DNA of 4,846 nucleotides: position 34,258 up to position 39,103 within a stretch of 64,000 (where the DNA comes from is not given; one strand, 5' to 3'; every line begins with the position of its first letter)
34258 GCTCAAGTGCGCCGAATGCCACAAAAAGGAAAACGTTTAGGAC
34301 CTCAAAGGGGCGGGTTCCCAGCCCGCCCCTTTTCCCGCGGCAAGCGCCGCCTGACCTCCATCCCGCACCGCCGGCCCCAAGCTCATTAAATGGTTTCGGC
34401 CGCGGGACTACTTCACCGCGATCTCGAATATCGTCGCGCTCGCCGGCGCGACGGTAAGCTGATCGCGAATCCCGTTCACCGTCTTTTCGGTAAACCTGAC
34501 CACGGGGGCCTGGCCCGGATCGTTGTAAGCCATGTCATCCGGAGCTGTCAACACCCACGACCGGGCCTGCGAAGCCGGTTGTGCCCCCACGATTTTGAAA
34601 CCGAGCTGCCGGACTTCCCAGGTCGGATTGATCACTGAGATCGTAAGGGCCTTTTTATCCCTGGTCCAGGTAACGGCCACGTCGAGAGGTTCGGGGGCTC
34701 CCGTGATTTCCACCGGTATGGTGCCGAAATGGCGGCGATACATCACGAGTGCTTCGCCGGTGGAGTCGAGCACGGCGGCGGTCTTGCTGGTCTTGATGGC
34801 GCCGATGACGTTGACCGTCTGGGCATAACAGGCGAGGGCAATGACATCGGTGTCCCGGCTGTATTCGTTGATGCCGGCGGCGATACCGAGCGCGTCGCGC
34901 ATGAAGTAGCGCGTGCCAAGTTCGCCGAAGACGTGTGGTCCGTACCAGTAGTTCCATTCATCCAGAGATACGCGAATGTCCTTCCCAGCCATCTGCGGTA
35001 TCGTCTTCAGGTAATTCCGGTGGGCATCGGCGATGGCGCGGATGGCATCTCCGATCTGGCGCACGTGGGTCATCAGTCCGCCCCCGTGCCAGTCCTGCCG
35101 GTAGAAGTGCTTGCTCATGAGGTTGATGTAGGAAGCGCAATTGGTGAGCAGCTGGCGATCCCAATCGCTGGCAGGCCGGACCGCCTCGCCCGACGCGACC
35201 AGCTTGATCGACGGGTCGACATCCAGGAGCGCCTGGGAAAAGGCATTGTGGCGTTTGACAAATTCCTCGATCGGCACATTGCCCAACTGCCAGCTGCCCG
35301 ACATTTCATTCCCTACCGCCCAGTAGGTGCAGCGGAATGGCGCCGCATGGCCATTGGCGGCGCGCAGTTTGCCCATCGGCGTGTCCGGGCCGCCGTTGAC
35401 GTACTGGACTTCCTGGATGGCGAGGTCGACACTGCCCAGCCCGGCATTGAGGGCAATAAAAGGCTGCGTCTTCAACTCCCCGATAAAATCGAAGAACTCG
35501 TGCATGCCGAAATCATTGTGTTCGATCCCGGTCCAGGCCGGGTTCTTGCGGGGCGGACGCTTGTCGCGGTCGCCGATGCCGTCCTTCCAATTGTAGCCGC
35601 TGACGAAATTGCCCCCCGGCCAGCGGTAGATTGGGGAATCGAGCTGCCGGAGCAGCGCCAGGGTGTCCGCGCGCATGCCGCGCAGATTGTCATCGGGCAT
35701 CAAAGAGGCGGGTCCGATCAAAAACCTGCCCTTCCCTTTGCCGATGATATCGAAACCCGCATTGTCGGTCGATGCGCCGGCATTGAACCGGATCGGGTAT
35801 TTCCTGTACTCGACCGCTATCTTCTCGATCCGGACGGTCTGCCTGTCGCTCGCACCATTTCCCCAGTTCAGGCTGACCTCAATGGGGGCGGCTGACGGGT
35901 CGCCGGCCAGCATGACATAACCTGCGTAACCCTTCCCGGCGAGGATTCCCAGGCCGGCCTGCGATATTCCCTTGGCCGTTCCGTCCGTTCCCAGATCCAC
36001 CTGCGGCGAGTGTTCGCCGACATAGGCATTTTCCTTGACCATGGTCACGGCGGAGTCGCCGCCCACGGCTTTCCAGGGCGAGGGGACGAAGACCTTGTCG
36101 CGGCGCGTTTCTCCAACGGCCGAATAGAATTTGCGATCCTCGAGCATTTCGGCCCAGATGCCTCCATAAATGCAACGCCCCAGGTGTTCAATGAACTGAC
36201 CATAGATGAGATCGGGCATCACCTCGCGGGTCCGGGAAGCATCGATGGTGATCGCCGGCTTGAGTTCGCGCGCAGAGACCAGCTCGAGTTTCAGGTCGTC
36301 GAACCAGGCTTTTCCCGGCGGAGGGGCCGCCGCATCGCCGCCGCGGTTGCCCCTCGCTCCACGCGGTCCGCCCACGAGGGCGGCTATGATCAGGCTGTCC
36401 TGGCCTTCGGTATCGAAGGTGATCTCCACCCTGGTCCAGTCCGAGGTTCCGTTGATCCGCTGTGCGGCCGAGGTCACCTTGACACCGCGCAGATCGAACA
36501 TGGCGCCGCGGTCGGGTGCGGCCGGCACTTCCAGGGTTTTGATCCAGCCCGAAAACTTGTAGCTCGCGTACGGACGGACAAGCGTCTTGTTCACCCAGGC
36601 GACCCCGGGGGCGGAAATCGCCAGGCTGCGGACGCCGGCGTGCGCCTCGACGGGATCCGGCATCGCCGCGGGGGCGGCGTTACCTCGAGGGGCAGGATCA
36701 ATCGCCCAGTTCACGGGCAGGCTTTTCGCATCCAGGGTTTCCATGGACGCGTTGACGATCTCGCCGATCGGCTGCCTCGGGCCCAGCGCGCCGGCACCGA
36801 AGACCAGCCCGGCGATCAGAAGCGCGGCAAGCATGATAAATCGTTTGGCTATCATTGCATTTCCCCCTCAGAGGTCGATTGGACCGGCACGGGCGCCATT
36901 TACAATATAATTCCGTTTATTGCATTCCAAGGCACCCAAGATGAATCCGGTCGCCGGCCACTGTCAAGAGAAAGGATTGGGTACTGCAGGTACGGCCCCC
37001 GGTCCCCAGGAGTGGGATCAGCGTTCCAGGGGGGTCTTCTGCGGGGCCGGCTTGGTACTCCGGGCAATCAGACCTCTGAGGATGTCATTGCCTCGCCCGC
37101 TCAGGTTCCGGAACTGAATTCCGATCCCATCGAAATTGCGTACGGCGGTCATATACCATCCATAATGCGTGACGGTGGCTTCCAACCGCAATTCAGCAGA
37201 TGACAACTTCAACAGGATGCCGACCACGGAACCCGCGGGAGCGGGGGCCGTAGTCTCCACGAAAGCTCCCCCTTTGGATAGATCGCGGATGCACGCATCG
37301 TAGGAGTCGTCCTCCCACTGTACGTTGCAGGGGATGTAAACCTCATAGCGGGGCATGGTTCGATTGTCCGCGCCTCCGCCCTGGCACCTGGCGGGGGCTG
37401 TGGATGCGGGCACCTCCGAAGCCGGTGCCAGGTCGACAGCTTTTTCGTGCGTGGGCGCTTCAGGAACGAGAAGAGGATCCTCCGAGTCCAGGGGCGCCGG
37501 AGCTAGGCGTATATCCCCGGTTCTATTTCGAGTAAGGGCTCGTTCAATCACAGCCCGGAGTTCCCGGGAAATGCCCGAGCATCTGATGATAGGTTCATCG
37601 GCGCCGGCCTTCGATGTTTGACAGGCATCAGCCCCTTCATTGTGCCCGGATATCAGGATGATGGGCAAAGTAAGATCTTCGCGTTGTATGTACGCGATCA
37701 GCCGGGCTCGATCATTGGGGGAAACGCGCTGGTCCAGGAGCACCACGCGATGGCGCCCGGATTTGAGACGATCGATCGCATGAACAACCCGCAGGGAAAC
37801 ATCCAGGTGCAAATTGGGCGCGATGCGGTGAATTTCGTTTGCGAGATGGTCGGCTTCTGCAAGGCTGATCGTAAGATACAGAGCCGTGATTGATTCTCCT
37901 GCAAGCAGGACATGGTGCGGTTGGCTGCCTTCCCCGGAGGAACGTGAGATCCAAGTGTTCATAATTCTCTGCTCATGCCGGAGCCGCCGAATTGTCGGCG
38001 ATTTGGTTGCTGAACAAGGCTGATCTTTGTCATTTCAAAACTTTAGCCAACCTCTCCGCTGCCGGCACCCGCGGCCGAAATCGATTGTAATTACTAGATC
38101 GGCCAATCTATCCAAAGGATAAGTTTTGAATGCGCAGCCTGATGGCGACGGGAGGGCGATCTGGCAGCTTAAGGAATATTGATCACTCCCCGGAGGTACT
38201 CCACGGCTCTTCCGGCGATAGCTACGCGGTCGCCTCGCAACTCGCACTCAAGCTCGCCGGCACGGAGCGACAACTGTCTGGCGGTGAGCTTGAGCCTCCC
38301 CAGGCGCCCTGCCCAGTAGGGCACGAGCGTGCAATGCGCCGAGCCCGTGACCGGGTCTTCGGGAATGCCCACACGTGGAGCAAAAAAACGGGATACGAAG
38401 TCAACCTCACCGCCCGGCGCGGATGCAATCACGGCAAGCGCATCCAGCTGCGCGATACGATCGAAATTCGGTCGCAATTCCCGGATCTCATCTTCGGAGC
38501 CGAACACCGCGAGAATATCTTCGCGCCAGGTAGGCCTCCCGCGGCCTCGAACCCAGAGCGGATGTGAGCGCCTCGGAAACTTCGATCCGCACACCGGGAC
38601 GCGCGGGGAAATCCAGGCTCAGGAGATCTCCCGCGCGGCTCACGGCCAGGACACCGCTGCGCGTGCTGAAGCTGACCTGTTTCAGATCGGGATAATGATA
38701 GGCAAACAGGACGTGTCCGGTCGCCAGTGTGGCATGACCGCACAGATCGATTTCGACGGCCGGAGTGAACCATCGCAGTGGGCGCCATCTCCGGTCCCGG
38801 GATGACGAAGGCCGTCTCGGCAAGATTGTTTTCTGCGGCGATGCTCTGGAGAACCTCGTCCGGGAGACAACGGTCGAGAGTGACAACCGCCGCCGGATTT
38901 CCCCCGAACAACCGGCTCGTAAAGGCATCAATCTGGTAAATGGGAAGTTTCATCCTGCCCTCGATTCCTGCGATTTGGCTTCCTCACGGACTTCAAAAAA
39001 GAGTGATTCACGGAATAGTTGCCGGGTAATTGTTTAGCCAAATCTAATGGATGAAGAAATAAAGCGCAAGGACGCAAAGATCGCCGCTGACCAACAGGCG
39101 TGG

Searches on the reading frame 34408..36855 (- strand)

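Call 46: search_protein_families(library=pfam, proteins=[window:34408-36855:-])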
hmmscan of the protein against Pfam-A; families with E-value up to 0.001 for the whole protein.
window:34408-36855:- (815 aa): 2 families
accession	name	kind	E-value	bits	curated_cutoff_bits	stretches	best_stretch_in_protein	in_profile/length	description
PF06964.18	Alpha-L-AF_C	-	1.2e-16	61.8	27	1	632-800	1-157/165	Alpha-L-arabinofuranosidase C-terminal domain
PF22848.2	ASD1_dom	-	5.9e-06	26.5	22.2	0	419-476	26-82/239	Alpha-L-arabinofuranosidase 1 domain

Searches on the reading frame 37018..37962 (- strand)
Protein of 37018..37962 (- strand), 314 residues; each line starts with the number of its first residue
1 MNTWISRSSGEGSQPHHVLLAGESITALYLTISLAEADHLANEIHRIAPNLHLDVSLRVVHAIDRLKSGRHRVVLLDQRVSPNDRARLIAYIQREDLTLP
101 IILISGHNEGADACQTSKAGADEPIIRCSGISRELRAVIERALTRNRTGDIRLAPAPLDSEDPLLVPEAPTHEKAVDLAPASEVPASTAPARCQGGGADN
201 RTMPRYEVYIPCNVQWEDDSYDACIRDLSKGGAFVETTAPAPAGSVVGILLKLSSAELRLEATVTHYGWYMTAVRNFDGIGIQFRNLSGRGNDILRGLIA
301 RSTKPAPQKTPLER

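Call 13: search_protein_families(library=pfam, proteins=[window:37018-37962:-])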
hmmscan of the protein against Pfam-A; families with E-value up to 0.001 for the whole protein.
window:37018-37962:- (314 aa): 2 families
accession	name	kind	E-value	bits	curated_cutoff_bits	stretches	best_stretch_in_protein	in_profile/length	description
PF07238.19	PilZ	-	8.1e-11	42.6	22.5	1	200-300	2-101/102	PilZ domain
PF00072.30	Response_reg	-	1.7e-05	25.4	30.2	1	61-127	33-99/111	Response regulator receiver domain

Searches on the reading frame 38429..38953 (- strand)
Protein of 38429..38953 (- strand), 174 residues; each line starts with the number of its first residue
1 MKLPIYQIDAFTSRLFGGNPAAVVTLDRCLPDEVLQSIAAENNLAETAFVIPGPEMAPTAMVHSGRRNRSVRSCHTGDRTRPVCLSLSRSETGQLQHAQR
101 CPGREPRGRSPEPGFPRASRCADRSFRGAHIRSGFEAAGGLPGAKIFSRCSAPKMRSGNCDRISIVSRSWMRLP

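Call 12: search_protein_families(library=pfam, proteins=[window:38429-38953:-])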
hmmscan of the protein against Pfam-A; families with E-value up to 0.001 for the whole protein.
window:38429-38953:- (174 aa): 1 family
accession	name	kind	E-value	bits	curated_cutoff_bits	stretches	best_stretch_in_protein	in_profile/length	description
PF02567.21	PhzC-PhzF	-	6.9e-13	49.2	27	1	8-56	1-49/281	Phenazine biosynthesis-like protein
